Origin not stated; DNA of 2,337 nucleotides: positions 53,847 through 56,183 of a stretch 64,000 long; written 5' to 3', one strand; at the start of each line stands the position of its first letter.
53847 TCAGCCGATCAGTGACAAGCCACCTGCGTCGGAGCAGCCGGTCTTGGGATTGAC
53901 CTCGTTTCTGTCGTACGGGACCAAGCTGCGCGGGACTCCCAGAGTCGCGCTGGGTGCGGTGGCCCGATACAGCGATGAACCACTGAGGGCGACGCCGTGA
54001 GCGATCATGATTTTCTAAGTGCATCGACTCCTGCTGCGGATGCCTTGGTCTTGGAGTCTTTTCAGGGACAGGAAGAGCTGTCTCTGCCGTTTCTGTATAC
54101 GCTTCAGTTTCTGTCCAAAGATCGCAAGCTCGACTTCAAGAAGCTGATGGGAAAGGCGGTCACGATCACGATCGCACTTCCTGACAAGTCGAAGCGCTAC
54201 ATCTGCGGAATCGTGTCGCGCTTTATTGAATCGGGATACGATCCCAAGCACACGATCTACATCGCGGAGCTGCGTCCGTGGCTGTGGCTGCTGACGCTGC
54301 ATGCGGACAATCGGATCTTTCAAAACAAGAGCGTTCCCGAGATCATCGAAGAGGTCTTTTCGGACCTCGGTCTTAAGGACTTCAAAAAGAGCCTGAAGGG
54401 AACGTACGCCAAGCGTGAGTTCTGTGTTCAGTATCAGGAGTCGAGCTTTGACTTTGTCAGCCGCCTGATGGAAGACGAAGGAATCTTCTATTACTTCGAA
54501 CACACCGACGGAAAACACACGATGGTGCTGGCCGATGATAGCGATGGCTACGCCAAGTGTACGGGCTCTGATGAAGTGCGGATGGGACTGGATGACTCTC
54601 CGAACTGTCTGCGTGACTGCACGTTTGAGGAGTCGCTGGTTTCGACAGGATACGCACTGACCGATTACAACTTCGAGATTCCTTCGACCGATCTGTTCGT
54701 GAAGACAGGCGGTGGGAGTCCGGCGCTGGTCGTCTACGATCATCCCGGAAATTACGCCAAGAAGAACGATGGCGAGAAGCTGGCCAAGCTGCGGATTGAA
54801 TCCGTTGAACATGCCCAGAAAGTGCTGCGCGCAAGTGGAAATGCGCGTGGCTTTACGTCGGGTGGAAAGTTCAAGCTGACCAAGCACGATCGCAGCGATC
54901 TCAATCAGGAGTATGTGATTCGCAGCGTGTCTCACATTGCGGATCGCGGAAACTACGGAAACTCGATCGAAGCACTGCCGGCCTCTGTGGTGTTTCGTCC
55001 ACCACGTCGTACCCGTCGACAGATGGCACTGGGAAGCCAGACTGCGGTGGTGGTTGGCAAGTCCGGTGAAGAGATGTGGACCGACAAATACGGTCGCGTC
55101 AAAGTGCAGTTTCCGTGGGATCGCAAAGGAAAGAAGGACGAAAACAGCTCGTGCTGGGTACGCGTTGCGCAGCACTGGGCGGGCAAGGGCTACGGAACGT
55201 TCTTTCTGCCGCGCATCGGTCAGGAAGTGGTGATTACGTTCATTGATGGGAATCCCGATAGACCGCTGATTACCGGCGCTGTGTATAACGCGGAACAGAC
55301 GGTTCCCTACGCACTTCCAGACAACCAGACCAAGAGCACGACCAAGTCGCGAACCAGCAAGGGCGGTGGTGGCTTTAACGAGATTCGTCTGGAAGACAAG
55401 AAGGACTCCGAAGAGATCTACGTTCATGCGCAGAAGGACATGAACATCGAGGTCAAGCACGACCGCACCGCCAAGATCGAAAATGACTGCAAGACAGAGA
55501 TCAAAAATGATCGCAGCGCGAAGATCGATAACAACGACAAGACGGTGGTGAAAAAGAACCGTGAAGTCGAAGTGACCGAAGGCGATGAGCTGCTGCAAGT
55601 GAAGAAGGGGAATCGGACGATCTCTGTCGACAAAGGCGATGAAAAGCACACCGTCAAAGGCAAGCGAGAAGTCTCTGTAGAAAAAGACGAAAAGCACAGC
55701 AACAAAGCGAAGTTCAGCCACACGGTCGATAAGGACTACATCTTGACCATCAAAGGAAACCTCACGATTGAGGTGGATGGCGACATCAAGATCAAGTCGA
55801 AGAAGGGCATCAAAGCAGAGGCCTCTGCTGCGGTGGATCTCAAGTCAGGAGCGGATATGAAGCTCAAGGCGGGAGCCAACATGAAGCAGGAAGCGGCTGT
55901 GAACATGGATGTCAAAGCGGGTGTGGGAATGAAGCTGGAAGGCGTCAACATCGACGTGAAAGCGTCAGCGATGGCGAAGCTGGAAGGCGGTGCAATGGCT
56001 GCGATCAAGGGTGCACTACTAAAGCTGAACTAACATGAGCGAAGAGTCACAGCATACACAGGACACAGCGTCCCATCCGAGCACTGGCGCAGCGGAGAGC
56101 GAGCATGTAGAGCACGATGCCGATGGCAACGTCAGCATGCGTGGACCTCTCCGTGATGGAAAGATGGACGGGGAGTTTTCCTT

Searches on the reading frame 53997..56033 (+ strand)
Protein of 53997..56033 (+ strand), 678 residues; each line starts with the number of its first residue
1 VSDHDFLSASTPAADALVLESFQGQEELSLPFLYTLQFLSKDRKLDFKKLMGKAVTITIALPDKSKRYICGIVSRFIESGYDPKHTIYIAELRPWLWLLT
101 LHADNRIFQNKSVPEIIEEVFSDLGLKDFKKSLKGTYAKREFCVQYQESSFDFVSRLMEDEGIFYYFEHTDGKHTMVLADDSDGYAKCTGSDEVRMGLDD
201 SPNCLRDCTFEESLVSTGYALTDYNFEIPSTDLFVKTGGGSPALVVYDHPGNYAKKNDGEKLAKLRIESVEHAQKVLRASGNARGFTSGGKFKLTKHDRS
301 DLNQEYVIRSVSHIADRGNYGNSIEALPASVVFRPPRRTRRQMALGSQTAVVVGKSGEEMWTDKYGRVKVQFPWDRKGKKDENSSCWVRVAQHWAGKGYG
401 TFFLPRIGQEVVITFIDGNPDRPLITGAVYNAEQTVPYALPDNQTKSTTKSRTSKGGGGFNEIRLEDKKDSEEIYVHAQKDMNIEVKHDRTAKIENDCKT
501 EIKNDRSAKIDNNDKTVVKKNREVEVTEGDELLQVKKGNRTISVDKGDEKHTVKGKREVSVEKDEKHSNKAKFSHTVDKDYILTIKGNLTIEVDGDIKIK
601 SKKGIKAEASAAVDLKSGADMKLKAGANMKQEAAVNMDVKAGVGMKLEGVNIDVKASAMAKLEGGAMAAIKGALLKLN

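Call 3: search_protein_families(library=pfam, proteins=[window:53997-56033:+], max_evalue=0.1)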
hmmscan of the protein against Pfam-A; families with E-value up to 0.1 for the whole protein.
window:53997-56033:+ (678 aa): 5 families
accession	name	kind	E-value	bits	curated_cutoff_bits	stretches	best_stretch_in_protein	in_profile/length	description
PF05954.17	Phage_GPD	-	2.8e-91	306.3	30.1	1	25-316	1-302/305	Phage tail baseplate hub (GPD)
PF22178.3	Gp5_trimer_C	-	3e-30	105.1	30.9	2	447-556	1-107/112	Bacteriophage T4 gp5 C-terminal trimerisation domain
PF04717.18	Phage_base_V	-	1.3e-17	64.3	23.8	1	362-430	11-75/75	Type VI secretion system/phage-baseplate injector OB domain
PF06715.18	Gp5_C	-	3.8e-07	30.2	20.4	0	580-596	2-18/24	Gp5 C-terminal repeat (3 copies)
PF20093.5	DUF6484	-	5.9e-05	24.1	27.6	1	407-428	39-60/61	Domain of unknown function (DUF6484)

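Call 4: search_protein_families(library=ncbifam, proteins=[window:53997-56033:+], max_evalue=0.1)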
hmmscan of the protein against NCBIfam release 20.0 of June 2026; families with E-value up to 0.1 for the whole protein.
window:53997-56033:+ (678 aa): 6 families
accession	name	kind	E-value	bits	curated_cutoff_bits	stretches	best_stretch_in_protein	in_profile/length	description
TIGR03361.1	VI_Rhs_Vgr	subfamily_domain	1.9e-184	614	186.35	1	13-497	8-511/513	type VI secretion system tip protein TssI/VgrG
TIGR01646.1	vgr_GE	subfamily_domain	1.8e-140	469.1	121.8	1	18-481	2-480/480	type VI secretion system tip protein VgrG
NF033848.1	VgrG_rel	hypoth_equivalog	8.2e-18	64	275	1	361-518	387-544/547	VgrG-related protein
NF041249.1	T6SS_TssI_Fran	equivalog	2.7e-06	27.4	100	1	556-666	58-158/163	type VI secretion system tip protein TssI/VgrG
NF052325.1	PorVQ2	equivalog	0.004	16.1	325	1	570-662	246-338/354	putative type IX sorting system protein PorV2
TIGR01644.1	phage_P2_V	subfamily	0.0054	16.3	46.75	1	383-525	31-158/192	phage baseplate assembly protein V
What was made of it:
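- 53997..56033 (+): vgrG (TssI). 678 aa, spike core only, with no C-terminal effector domain. VgrG3-like. Pfam finds Phage_GPD, Phage_base_V and Gp5_trimer_C (calls 3, 4).
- Checked: VgrG: 53997-56033, 678 aa. It has only Phage_GPD, Phage_base_V and Gp5_trimer_C domains and ends in beta-helix repeats, so it is a bare core (calls 3, 4).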
